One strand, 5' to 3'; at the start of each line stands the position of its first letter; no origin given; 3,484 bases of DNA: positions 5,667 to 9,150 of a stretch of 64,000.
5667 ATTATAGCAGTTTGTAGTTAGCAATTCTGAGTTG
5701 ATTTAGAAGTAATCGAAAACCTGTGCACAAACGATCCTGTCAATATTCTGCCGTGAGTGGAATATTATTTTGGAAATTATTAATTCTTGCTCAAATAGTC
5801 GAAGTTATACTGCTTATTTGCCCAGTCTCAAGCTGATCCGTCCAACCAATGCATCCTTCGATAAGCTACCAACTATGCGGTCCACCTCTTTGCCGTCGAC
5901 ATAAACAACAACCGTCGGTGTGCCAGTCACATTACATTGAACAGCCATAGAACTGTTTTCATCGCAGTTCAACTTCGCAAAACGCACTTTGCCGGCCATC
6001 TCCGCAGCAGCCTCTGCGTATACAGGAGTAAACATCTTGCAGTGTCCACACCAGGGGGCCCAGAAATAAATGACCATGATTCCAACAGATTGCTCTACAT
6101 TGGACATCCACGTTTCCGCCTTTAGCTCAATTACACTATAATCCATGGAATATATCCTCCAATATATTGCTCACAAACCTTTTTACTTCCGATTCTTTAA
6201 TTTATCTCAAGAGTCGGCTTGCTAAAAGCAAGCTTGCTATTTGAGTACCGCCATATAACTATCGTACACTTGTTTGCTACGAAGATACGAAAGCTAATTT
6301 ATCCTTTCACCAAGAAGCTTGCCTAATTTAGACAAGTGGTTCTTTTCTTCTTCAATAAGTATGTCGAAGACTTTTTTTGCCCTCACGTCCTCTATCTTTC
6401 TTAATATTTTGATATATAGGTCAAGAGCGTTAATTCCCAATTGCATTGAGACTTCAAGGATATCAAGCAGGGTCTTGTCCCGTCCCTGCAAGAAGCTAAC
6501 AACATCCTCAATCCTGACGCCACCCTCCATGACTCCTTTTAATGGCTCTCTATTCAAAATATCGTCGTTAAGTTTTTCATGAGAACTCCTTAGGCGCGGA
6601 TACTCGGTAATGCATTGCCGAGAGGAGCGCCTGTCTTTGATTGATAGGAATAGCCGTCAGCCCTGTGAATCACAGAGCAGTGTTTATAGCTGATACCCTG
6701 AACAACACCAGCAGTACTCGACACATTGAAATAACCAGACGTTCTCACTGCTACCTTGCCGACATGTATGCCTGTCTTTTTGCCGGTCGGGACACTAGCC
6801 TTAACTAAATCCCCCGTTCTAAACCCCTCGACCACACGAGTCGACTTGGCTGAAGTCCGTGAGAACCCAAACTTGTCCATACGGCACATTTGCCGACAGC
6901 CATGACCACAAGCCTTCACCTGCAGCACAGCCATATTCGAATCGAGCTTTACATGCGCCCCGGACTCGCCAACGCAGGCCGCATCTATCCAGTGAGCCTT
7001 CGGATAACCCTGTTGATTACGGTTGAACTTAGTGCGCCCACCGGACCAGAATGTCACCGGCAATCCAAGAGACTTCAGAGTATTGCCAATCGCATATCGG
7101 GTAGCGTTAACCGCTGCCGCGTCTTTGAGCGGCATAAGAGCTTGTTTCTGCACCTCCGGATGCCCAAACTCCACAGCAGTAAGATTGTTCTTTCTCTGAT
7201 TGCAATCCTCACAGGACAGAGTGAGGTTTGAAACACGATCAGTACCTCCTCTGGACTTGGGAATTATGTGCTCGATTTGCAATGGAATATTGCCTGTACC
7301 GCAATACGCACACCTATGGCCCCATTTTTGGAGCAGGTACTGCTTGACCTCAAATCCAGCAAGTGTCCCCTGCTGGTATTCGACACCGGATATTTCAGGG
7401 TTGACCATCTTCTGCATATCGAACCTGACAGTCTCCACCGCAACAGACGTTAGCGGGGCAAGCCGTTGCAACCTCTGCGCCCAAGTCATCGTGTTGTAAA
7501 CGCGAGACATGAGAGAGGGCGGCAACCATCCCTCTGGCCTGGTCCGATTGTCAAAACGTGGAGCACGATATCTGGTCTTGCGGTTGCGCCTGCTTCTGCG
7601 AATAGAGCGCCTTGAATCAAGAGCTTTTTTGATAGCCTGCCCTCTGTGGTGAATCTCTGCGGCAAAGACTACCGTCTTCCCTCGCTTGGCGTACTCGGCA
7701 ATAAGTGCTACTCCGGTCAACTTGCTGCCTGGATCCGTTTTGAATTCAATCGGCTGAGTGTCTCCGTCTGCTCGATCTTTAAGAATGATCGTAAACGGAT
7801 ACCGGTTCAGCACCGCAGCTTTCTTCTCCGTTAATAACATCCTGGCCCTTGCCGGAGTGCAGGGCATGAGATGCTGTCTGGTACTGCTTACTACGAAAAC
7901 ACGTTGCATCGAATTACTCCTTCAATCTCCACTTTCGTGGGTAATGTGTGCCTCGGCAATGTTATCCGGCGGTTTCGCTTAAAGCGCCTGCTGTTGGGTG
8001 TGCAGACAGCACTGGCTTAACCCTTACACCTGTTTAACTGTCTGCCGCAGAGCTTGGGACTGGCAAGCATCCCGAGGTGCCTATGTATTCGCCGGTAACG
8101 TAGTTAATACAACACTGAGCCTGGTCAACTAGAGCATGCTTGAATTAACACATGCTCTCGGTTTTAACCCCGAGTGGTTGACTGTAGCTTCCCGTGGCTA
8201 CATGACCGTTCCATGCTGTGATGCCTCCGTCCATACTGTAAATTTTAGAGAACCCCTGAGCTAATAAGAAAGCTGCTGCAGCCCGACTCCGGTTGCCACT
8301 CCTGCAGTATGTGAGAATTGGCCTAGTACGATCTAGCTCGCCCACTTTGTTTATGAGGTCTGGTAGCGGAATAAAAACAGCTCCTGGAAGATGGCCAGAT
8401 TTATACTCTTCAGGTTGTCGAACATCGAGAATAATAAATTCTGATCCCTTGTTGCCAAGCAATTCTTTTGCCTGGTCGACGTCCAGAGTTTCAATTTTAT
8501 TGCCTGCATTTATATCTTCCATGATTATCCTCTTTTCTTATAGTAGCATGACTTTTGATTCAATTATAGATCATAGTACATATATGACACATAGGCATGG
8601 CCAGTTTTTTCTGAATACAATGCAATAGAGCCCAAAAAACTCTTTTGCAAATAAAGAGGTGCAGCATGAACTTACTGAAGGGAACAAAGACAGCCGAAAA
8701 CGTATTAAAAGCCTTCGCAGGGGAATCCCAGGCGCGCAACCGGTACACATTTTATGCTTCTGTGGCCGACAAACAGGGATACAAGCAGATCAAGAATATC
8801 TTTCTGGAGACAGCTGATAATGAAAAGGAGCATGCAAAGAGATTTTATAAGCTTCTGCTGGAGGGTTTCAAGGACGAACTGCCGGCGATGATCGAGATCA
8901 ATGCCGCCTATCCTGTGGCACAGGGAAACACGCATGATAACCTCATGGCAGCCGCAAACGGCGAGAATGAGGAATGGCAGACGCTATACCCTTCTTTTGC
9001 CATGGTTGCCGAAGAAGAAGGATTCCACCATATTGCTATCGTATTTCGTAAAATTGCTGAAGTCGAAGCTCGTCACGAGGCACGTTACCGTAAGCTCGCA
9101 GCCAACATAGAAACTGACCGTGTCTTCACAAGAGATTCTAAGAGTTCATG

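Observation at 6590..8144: Standalone IscB (OMEGA nuclease) with structured upstream region, the likely omega-RNA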

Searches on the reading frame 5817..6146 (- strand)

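Call 3: search_protein_families(library=pfam, proteins=[window:5817-6146:-], max_evalue=0.01)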
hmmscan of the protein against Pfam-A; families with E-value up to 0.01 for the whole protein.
window:5817-6146:- (110 aa): 9 families
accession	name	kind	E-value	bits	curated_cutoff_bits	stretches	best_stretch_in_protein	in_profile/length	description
PF00085.26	Thioredoxin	-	2.1e-30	105.2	23.5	1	5-103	2-100/103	Thioredoxin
PF13098.12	Thioredoxin_2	-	1.9e-08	35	27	1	23-100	7-100/104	Thioredoxin-like domain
PF13905.12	Thioredoxin_8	-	5.8e-07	30.2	27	1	23-65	3-47/94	Thioredoxin-like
PF01323.26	DSBA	-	1.8e-05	25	25.6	1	61-104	152-190/191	DSBA-like thioredoxin domain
PF13728.12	TraF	-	0.0007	19.9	23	1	9-104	119-223/224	F plasmid transfer operon protein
PF13192.12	Thioredoxin_3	-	0.00092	19.6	24.8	1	30-88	7-60/76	Thioredoxin domain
PF00578.27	AhpC-TSA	-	0.0011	19.3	26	1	22-87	25-93/124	AhpC/TSA family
PF14595.12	Thioredoxin_9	-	0.002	18.4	25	1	11-83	33-105/129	Thioredoxin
PF13462.12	Thioredoxin_4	-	0.0077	16.9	23.2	0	25-57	17-51/165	Thioredoxin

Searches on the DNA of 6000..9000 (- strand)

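Call 4: search_rna_families(source=window, start=6000, end=9000, threshold=evalue, max_evalue=1, show_alignments=3)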
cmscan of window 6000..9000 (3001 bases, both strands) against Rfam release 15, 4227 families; matches with E-value up to 1: 1.
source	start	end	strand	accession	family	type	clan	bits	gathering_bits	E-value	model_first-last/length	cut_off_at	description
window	7941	8182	-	RF02033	HEARO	Gene;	-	128.4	83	1.4e-27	1-211/211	no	HNH endonuclease-associated RNA and ORF (HEARO) RNA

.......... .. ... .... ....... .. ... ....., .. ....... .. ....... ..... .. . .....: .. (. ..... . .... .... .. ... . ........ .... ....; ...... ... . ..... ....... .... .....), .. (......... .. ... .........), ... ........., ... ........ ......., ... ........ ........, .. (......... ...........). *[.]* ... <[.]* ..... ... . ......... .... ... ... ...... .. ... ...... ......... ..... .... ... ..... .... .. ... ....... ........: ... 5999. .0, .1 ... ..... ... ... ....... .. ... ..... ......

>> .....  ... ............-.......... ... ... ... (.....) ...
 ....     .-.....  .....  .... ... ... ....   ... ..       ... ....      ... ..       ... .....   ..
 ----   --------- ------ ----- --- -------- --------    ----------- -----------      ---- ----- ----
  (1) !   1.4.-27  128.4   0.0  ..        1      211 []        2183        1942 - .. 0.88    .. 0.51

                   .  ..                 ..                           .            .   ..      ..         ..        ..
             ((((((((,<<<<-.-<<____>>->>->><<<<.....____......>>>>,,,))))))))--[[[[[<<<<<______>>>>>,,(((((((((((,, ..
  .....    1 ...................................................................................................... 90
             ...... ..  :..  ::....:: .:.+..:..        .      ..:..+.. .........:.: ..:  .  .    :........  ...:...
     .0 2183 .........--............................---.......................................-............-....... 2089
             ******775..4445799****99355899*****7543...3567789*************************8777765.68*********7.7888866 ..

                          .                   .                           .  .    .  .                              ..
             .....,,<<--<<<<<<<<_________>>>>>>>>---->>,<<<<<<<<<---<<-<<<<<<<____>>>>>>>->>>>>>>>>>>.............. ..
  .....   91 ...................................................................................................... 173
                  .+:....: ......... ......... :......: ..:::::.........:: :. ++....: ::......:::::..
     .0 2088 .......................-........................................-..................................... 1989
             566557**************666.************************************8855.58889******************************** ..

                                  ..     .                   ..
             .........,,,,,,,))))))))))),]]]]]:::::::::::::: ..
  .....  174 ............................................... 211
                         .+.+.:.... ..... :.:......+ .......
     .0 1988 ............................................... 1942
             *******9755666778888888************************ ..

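Call 12: search_rna_families(sources=[L001, L002, L003, L004, L005, L006, L007, L008, L011, L013, L014, L015, L017, L019, L025, L028, L042], threshold=gathering)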
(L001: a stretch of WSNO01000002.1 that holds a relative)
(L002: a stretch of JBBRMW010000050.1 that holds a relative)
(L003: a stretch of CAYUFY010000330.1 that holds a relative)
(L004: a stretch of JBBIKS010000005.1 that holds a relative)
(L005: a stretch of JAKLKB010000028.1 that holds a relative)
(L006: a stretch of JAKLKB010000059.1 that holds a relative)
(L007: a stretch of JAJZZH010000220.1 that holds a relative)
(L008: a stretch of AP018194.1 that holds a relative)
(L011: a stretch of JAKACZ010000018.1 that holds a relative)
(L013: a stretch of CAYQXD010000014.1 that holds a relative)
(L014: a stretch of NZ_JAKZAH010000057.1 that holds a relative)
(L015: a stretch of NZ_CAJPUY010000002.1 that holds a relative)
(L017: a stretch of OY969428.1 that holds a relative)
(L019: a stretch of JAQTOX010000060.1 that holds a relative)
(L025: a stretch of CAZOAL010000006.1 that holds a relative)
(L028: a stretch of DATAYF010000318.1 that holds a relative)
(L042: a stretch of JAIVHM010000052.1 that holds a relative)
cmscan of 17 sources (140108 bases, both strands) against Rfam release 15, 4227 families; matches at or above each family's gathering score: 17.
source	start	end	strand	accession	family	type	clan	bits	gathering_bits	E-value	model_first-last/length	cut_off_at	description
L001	2775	2992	+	RF02033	HEARO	Gene;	-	150.1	83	3.3e-31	1-211/211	no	HNH endonuclease-associated RNA and ORF (HEARO) RNA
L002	3760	3966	+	RF02033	HEARO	Gene;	-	146.6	83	2.4e-30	1-211/211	no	HNH endonuclease-associated RNA and ORF (HEARO) RNA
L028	605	820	+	RF02033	HEARO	Gene;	-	145.4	83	4.6e-30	1-211/211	no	HNH endonuclease-associated RNA and ORF (HEARO) RNA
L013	1126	1335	+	RF02033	HEARO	Gene;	-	136.9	83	5.4e-28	1-211/211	no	HNH endonuclease-associated RNA and ORF (HEARO) RNA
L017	3737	3966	+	RF02033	HEARO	Gene;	-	133.8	83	3e-27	1-211/211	no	HNH endonuclease-associated RNA and ORF (HEARO) RNA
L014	2250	2489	+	RF02033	HEARO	Gene;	-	125.2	83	3.8e-25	1-211/211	no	HNH endonuclease-associated RNA and ORF (HEARO) RNA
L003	665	905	+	RF02033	HEARO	Gene;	-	119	83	1.2e-23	1-211/211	no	HNH endonuclease-associated RNA and ORF (HEARO) RNA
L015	3713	3941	+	RF02033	HEARO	Gene;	-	118.5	83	1.6e-23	1-211/211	no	HNH endonuclease-associated RNA and ORF (HEARO) RNA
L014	276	515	+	RF02033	HEARO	Gene;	-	118.4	83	1.7e-23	1-211/211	no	HNH endonuclease-associated RNA and ORF (HEARO) RNA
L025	3711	3944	+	RF02033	HEARO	Gene;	-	115.5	83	8.6e-23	1-211/211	no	HNH endonuclease-associated RNA and ORF (HEARO) RNA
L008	3645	3984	+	RF02033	HEARO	Gene;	-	110.8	83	1.2e-21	1-211/211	no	HNH endonuclease-associated RNA and ORF (HEARO) RNA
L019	3753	3963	+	RF02033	HEARO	Gene;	-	108.9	83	3.5e-21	1-211/211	no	HNH endonuclease-associated RNA and ORF (HEARO) RNA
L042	599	829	+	RF02033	HEARO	Gene;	-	104.1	83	5e-20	1-211/211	no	HNH endonuclease-associated RNA and ORF (HEARO) RNA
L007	3685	3950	+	RF02033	HEARO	Gene;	-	98.4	83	1.2e-18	1-211/211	no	HNH endonuclease-associated RNA and ORF (HEARO) RNA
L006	3721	3935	+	RF02033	HEARO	Gene;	-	96.7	83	3.1e-18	1-211/211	no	HNH endonuclease-associated RNA and ORF (HEARO) RNA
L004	3707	3962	+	RF02033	HEARO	Gene;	-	95.7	83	5.8e-18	1-211/211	no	HNH endonuclease-associated RNA and ORF (HEARO) RNA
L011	3666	3945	+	RF02033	HEARO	Gene;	-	85.8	83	1.4e-15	1-211/211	no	HNH endonuclease-associated RNA and ORF (HEARO) RNA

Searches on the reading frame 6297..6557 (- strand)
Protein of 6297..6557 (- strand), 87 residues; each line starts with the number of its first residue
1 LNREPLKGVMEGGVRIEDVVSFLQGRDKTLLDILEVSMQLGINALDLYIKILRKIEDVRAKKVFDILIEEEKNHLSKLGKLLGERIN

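Call 3: search_protein_families(library=pfam, proteins=[window:6297-6557:-], max_evalue=0.01)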
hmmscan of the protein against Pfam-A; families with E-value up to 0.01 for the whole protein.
window:6297-6557:- (87 aa): 1 family
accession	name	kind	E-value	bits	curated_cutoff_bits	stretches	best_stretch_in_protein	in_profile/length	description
PF02915.23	Rubrerythrin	-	0.002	18.9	22.8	1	28-81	83-136/137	Rubrerythrin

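Call 6: search_protein_families(library=ncbifam, proteins=[window:6297-6557:-], max_evalue=0.01)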
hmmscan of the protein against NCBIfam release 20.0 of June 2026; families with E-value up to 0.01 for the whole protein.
window:6297-6557:- (87 aa): 2 families
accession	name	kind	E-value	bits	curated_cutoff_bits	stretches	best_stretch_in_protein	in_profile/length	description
NF058679.1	EncB_fam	subfamily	0.00013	21.9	90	1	29-82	20-73/117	encapsulin nanocompartment ferritin-likeEncB family encapsulin nanocompartment ferritin-like cargo protein cargo protein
TIGR04535.1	ferrit_encaps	subfamily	0.0035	17.3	125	1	21-83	6-67/114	encapsulin-associated ferritin-like protein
